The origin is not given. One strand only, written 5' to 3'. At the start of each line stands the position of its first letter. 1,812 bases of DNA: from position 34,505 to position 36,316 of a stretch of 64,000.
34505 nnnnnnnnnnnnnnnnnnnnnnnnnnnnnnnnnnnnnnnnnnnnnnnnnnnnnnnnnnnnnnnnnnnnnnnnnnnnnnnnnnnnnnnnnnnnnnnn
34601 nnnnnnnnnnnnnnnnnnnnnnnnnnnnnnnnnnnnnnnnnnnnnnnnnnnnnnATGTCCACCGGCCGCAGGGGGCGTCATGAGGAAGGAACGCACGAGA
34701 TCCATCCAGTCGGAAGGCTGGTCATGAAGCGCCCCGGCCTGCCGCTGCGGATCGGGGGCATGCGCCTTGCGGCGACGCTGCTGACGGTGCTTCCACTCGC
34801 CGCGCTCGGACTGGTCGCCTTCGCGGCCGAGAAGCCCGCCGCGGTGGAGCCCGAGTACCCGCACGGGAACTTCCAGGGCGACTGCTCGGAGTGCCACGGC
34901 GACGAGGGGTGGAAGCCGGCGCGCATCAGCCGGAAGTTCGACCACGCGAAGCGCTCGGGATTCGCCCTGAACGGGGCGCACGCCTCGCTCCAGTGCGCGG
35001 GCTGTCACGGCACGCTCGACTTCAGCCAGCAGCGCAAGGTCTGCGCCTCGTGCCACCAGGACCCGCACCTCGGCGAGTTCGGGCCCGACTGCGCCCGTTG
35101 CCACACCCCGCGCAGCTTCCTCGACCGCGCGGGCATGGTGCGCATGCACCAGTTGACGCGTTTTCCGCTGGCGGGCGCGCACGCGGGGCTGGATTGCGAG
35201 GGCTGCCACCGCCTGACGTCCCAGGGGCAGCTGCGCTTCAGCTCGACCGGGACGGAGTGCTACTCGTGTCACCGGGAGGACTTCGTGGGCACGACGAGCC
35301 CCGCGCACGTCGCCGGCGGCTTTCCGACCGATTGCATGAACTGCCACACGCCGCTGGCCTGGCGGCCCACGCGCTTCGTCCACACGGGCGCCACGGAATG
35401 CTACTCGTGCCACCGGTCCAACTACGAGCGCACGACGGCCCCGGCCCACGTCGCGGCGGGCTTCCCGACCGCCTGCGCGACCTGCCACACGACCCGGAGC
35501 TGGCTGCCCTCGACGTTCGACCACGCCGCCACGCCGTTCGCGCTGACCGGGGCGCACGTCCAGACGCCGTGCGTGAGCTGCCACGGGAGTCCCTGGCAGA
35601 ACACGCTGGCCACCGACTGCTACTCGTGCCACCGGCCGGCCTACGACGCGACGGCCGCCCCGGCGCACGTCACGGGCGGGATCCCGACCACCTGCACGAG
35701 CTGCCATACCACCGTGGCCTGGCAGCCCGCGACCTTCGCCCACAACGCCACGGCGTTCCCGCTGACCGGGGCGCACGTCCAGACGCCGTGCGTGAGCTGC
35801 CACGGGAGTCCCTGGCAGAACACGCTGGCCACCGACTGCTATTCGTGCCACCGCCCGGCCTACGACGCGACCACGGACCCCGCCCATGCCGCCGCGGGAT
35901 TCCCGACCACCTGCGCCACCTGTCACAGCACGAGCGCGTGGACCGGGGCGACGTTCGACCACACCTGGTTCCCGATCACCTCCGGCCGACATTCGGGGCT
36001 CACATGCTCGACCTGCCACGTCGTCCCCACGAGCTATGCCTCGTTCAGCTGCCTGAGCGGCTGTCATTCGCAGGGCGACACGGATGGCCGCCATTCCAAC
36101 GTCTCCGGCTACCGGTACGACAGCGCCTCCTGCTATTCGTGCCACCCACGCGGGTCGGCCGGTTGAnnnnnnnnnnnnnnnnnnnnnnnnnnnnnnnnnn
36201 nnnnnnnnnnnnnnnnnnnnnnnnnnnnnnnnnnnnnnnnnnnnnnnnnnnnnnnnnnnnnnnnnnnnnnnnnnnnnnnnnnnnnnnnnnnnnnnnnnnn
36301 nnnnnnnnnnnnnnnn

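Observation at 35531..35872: Internally homogenised repeat inside the 17-heme cytochrome gene: about 111 bp nearly identical at a 219-bp period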

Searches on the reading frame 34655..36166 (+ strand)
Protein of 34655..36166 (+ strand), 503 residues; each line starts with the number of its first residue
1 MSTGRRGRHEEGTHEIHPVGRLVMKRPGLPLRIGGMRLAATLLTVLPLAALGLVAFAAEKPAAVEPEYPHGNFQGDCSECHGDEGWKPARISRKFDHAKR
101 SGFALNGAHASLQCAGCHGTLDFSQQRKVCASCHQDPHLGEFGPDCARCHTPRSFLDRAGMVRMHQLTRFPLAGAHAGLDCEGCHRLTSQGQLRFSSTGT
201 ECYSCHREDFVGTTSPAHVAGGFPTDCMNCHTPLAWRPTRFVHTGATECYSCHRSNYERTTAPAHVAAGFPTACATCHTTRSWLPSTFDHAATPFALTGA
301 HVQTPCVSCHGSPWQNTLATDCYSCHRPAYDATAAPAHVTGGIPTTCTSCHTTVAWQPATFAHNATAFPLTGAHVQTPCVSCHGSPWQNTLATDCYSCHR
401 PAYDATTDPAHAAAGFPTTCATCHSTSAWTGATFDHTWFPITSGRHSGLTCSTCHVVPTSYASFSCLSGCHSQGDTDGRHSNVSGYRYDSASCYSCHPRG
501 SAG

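Call 7: search_protein_families(library=pfam, proteins=[window:34724-36166:+], max_evalue=0.01)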
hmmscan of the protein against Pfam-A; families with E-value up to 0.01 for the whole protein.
window:34724-36166:+ (480 aa): 5 families
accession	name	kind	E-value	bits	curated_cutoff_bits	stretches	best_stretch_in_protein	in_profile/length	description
PF14522.11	Cytochrome_C7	-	1.8e-17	63.3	24.8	2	321-377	13-67/67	Cytochrome c7 and related cytochrome c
PF14537.11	Cytochrom_c3_2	-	3.4e-14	53.5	25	1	369-449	6-79/79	Cytochrome c3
PF02085.21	Cytochrom_CIII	-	3.6e-12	46.9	22.9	1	421-475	26-83/101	Class III cytochrome C family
PF22113.1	Mtrc-MtrF_II-IV_dom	-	3.5e-10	40.1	30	1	203-388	8-175/176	Outer membrane cytochrome MtrC/MtrF-like, domains II/IV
PF09699.15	Paired_CXXCH_1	-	5e-09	36.1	20.6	1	297-330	6-38/41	Doubled CXXCH motif (Paired_CXXCH_1)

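Call 8: search_protein_families(library=ncbifam, proteins=[window:34724-36166:+], max_evalue=0.01)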
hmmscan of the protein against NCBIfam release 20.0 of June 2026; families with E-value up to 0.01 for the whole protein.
window:34724-36166:+ (480 aa): 3 families
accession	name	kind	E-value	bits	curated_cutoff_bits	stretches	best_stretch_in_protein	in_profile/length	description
NF045713.1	CxxCH_16_HmcA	equivalog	3.3e-10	39.2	400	3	158-231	475-539/541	sulfate respiration complex hexadecaheme cytochrome HmcA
TIGR03508.1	decahem_SO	subfamily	2.2e-08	33.9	192.2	1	52-256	35-249/258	DmsE family decaheme c-type cytochrome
TIGR01905.1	paired_CXXCH_1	subfamily_domain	0.001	18.9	25.2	1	297-331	7-39/41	doubled CXXCH domain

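Call 10: find_homologous_proteins(query=window:34724-36166:+, max_evalue=1e-10)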
Query window:34724-36166:+ (480 aa): 5866 proteins with E <= 1e-10 among 8000 candidates; the best 120 are listed.
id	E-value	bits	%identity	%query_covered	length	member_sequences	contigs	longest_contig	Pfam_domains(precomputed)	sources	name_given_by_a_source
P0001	0.0e+0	1181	71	100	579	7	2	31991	PF09699.16,PF14537.12,PF02085.22,PF14522.12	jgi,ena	-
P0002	0.0e+0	1153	40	92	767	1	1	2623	PF04981.19,PF03264.20,PF02085.22,PF14522.12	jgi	-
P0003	0.0e+0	1142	76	91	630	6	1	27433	PF09699.16,PF14537.12,PF02085.22,PF14522.12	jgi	jgi:predicted CXXCH cytochrome family protein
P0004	0.0e+0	1113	69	100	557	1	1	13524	PF09699.16,PF14537.12,PF22678.2,PF02085.22,PF14522.12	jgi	jgi:predicted CXXCH cytochrome family protein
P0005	0.0e+0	1111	40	93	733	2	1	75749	PF14537.12,PF04981.19,PF03264.20,PF02085.22,PF00684.26,PF14522.12,PF22113.2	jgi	-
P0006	0.0e+0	1087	43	92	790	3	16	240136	PF02085.22,PF14522.12,PF22113.2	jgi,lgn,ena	-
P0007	0.0e+0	1086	67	100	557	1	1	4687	PF09699.16,PF14537.12,PF02085.22,PF14522.12,PF22113.2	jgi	jgi:hypothetical protein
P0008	0.0e+0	1039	45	86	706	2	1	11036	PF02085.22,PF14522.12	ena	-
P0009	0.0e+0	1019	46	96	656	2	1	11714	PF02085.22,PF14522.12,PF22113.2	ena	-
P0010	0.0e+0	1019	40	92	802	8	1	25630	PF02085.22,PF14522.12,PF22113.2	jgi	jgi:hypothetical protein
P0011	0.0e+0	1012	43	79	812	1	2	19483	PF14537.12,PF02085.22,PF14522.12,PF22113.2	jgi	jgi:hypothetical protein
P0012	6.1e-297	1004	46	81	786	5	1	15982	PF09699.16,PF14537.12,PF02085.22,PF18353.8,PF14522.12,PF22113.2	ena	-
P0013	4.2e-296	1001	44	88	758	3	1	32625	PF02085.22,PF14522.12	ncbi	-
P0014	1.7e-292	989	39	97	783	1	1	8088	PF14537.12,PF02085.22,PF14522.12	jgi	jgi:nitrate/TMAO reductase-like tetraheme cytochrome c subunit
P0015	2.3e-292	989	50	81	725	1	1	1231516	PF09699.16,PF14537.12,PF02085.22,PF14522.12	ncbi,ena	-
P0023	2.1e-276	936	59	98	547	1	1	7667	PF09699.16,PF14537.12,PF02085.22,PF14522.12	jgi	jgi:predicted CXXCH cytochrome family protein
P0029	3.7e-272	922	80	100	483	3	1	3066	PF09699.16,PF14537.12,PF02085.22,PF14522.12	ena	-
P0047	3.0e-262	889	80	100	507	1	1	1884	PF09699.16,PF14537.12,PF02085.22,PF14522.12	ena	-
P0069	3.6e-250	849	75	99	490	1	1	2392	PF09699.16,PF14537.12,PF02085.22,PF14522.12,PF22113.2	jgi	jgi:predicted CXXCH cytochrome family protein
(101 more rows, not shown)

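Call 11: find_encoding_contigs(protein=window:34724-36166:+, flank=5000, max_places=6)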
Protein window:34724-36166:+ (480 aa): no gene with exactly this product is on record in the collection.

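Call 13: find_related_loci(query=window:34724-36166:+, collection=genome_contigs, flank=6000)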
Query window:34724-36166:+ (480 aa) in genome_contigs; peptide patterns used: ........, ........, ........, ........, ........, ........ (x = any residue, [..] = any of these).
22 stretches matched a pattern; 7 encode a relative of the query (tblastn E <= 1e-3); 7 distinct loci.
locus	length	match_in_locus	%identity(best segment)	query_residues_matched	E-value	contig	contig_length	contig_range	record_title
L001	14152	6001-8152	77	1-435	0e+0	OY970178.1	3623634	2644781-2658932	MAG: Candidatus Eisenbacteria bacterium isolate MFD05942.bin.c.1 genome assembly, chromosome: 1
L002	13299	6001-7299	56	4-480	7e-162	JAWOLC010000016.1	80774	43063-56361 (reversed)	MAG: Candidatus Eisenbacteria bacterium isolate bin_205 c_000007351868, whole genome shotgun sequence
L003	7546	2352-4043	42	14-477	2e-97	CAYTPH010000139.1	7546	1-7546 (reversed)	MAG TPA_asm: uncultured Terriglobales bacterium isolate SRP237561_co1_275 genome assembly, contig: NODE_19969_length_754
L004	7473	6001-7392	36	42-477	3e-79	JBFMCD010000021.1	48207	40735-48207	MAG: Acidobacteriota bacterium isolate MAG184 MAG184_21, whole genome shotgun sequence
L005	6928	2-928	40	42-479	3e-62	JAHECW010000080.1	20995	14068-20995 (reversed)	MAG: Acidobacteria bacterium isolate Ww181 NODE_4618_length_20995_cov_4.144678, whole genome shotgun sequence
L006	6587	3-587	47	39-478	4e-50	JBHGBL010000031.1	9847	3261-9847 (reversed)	MAG: Vicinamibacterales bacterium isolate SBS.BIN.101 SBSBIN101_contig_31, whole genome shotgun sequence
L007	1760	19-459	49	66-478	3e-38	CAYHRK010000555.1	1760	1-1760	MAG TPA_asm: uncultured Vicinamibacterales bacterium isolate ERP119705_co14_214 genome assembly, contig: NODE_202376_len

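Call 14: find_related_loci(query=window:34724-36166:+, collection=metagenome_contigs, flank=6000)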
Query window:34724-36166:+ (480 aa) in metagenome_contigs; peptide patterns used: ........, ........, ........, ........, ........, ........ (x = any residue, [..] = any of these).
56 stretches matched a pattern; 25 encode a relative of the query (tblastn E <= 1e-3); 25 distinct loci.
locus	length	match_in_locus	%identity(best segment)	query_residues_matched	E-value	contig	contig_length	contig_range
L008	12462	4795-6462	71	1-480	0e+0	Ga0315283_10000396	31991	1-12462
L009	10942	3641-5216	68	1-475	8e-171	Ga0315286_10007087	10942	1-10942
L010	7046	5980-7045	66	1-435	7e-125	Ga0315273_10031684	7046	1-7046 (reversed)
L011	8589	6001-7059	56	9-480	4e-108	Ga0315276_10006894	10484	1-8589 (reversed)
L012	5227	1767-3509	42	44-479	4e-100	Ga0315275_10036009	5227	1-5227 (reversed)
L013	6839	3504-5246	42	44-479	4e-100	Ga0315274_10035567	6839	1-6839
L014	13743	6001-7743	38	47-479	1e-98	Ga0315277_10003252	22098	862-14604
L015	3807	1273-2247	55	42-480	1e-98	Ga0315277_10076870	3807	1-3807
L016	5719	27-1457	40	47-480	1e-97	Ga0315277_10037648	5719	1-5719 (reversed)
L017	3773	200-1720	40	47-479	3e-98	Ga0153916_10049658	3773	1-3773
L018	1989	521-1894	40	47-479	7e-102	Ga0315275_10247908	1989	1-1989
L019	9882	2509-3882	40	47-479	1e-96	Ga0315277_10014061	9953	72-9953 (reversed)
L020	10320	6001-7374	39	47-479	6e-96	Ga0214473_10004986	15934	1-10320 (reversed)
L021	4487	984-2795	40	46-477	6e-94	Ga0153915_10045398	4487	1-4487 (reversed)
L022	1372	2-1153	45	34-479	2e-100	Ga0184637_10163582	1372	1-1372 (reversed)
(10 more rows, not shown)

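Call 17: find_encoding_contigs(protein=P0003, flank=6000, max_places=2)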
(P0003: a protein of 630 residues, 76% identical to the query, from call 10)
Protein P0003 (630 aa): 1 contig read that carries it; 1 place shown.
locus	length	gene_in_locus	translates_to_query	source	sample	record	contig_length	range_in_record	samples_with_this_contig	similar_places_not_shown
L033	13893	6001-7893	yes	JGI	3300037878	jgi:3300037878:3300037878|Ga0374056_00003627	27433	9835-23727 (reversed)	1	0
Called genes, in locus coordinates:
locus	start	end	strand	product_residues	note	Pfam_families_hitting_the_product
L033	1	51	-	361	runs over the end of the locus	PF06580:His_kinase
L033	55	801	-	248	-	PF18917:LiaI-LiaF-like_TM1, PF22570:LiaF-TM, PF18917:LiaI-LiaF-like_TM1, PF09922:LiaF-like_C (weak)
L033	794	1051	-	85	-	-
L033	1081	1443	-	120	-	PF18917:LiaI-LiaF-like_TM1, PF22570:LiaF-TM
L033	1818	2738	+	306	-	-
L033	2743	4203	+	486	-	PF12797:Fer4_2 (faint), PF03486:HI0933_like (faint), PF12837:Fer4_6 (weak), PF12838:Fer4_7 (weak), PF13237:Fer4_10, PF07992:Pyr_redox_2, PF00890:FAD_binding_2, PF13738:Pyr_redox_3, +5 more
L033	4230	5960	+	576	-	PF02085:Cytochrom_CIII (faint), PF14522:Cytochrome_C7 (faint), PF14537:Cytochrom_c3_2 (faint)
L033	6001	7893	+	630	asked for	PF02085:Cytochrom_CIII (faint), PF09699:Paired_CXXCH_1 (faint), PF14522:Cytochrome_C7 (faint), PF14537:Cytochrom_c3_2 (faint)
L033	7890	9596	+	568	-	-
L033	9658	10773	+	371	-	PF02085:Cytochrom_CIII (faint), PF14522:Cytochrome_C7 (faint)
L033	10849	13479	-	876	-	PF00246:Peptidase_M14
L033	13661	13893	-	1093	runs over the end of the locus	PF01839:FG-GAP (faint), PF13583:Reprolysin_4, PF13688:Reprolysin_5, PF01421:Reprolysin, PF13574:Reprolysin_2, PF13582:Reprolysin_3, PF13517:FG-GAP_3, PF18962:Por_Secre_tail (weak)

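Call 18: find_encoding_contigs(protein=P0004, flank=6000, max_places=2)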
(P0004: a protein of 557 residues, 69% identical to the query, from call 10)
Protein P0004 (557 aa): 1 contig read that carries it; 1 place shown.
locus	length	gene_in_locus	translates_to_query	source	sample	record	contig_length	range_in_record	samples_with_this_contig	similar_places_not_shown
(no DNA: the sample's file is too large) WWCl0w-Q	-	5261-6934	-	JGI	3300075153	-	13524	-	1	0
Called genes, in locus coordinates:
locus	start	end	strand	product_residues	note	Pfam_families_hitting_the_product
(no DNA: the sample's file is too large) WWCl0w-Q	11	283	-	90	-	-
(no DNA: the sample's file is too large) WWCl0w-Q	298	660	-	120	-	PF18917:LiaI-LiaF-like_TM1, PF22570:LiaF-TM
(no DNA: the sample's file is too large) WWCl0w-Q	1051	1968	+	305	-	-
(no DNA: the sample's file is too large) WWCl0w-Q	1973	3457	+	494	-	PF01266:DAO (faint), PF03486:HI0933_like (faint), PF12837:Fer4_6 (weak), PF12838:Fer4_7 (weak), PF13237:Fer4_10, PF00890:FAD_binding_2 (weak), PF07992:Pyr_redox_2, PF13738:Pyr_redox_3, +4 more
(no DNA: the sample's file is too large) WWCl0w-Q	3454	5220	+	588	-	PF02085:Cytochrom_CIII (faint), PF14537:Cytochrom_c3_2 (faint), PF14522:Cytochrome_C7 (weak)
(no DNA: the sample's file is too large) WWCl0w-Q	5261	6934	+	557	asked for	PF02085:Cytochrom_CIII (faint), PF09699:Paired_CXXCH_1 (faint), PF14522:Cytochrome_C7 (faint), PF14537:Cytochrom_c3_2 (faint), PF22678:Cytochrom_c_NrfB-like (faint)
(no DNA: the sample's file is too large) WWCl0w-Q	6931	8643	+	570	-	-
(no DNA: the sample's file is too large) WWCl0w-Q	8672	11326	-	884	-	PF13088:BNR_2 (faint), PF04151:PPC (weak)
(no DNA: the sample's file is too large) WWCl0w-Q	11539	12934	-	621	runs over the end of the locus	PF00912:Transgly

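Call 19: find_encoding_contigs(protein=P0007, flank=6000, max_places=2)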
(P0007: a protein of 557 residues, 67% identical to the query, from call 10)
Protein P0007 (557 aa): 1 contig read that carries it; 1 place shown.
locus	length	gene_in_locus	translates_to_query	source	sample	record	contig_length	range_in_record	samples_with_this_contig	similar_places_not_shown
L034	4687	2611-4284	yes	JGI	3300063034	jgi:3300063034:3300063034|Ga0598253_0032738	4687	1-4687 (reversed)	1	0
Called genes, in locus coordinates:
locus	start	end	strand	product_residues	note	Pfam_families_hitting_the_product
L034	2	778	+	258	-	?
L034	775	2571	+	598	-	PF02085:Cytochrom_CIII (faint), PF14537:Cytochrom_c3_2 (faint), PF14522:Cytochrome_C7 (weak)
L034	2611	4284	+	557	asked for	PF02085:Cytochrom_CIII (faint), PF22113:Mtrc-MtrF_II-IV_dom (faint), PF09699:Paired_CXXCH_1 (faint), PF14522:Cytochrome_C7 (faint), PF14537:Cytochrom_c3_2 (faint)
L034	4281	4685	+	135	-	?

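Call 20: find_encoding_contigs(protein=P0029, flank=3000, max_places=1)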
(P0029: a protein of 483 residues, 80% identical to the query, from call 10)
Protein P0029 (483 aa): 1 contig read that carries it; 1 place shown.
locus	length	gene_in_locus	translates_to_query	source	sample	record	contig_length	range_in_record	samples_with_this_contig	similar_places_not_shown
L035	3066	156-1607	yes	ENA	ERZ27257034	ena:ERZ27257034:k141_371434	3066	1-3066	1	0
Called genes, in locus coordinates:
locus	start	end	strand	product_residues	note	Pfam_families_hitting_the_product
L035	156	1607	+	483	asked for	PF02085:Cytochrom_CIII (faint), PF14522:Cytochrome_C7 (faint), PF14537:Cytochrom_c3_2 (faint), PF09699:Paired_CXXCH_1 (faint)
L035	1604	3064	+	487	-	?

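Call 21: find_encoding_contigs(protein=P0047, flank=3000, max_places=1)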
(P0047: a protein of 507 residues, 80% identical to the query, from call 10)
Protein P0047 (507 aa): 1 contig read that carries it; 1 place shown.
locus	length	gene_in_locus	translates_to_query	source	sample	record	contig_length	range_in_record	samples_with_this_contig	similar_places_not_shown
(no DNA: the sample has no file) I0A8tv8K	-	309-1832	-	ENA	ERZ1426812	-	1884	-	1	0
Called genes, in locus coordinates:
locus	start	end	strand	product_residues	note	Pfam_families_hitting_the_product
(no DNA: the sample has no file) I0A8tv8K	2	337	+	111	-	?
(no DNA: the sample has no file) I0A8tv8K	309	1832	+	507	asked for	PF02085:Cytochrom_CIII (faint), PF09699:Paired_CXXCH_1 (faint), PF14522:Cytochrome_C7 (faint), PF14537:Cytochrom_c3_2 (faint)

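Call 22: find_encoding_contigs(protein=P0069, flank=3000, max_places=1)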
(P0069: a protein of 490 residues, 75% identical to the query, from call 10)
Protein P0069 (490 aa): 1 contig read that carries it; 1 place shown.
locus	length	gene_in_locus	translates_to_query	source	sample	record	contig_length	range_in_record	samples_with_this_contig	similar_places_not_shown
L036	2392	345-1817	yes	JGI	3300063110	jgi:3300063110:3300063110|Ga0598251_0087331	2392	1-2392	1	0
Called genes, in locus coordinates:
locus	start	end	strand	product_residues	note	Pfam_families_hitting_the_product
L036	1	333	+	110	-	?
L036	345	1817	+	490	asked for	PF02085:Cytochrom_CIII (faint), PF09699:Paired_CXXCH_1 (faint), PF14522:Cytochrome_C7 (faint), PF22113:Mtrc-MtrF_II-IV_dom (faint), PF14537:Cytochrom_c3_2 (faint)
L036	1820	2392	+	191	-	?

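Call 23: find_encoding_contigs(protein=P0023, flank=3000, max_places=1)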
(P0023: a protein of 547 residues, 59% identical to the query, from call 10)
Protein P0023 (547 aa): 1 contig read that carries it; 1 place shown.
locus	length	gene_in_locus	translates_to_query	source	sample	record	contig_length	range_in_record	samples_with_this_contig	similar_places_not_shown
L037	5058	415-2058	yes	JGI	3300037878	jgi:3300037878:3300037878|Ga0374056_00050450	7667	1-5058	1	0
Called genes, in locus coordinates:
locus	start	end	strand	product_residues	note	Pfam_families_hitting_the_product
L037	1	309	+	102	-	?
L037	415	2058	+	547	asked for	PF02085:Cytochrom_CIII (faint), PF14537:Cytochrom_c3_2 (faint), PF09699:Paired_CXXCH_1 (faint), PF14522:Cytochrome_C7 (faint)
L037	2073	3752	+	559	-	-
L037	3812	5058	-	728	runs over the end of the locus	PF00512:HisKA (weak), PF02518:HATPase_c, PF00072:Response_reg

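Call 31: search_solved_structures(query=window:34724-36166:+, max_evalue=0.01, show_alignments=1)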
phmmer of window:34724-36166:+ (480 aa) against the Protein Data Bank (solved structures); distinct sequences matched with E-value up to 0.01: 2.
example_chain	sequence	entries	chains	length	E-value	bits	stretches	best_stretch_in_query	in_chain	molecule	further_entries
2ozy_A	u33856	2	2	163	0.00052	22.3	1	186-272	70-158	Cytochrome c-type protein nrfB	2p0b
1z1n_X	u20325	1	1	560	0.0024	20.1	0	276-306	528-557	sixteen heme cytochrome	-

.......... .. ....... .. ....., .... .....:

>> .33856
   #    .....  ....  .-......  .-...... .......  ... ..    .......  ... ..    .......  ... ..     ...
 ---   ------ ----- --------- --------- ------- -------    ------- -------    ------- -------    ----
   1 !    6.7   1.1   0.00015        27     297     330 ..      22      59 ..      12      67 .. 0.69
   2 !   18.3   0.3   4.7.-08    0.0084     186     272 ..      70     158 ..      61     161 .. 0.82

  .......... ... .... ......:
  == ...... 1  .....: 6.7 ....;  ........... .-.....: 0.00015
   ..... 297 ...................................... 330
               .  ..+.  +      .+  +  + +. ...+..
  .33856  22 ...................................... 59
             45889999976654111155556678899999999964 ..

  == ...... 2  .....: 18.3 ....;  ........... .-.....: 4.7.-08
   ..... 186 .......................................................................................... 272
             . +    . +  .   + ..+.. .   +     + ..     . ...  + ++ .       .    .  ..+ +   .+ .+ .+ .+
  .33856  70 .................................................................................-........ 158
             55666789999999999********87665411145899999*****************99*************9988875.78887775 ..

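Call 50: search_solved_structures(query=A1, max_evalue=1, show_alignments=0)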
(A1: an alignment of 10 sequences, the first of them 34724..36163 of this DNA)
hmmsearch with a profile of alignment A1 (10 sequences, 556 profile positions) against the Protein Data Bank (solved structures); distinct sequences matched with E-value up to 1: 3.
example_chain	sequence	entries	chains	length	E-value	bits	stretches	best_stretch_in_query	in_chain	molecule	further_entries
1z1n_X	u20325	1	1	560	0.045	15.8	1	199-456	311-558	sixteen heme cytochrome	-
5yq7_C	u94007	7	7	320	0.073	15.1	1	196-262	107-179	Cytochrome subunit of photosynthetic reaction center | MULTIHEME_CYTC DOMAIN-CONTAINING PROTEIN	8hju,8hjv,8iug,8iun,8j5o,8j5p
2jne_A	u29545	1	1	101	0.18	13.7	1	72-142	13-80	Hypothetical protein yfgJ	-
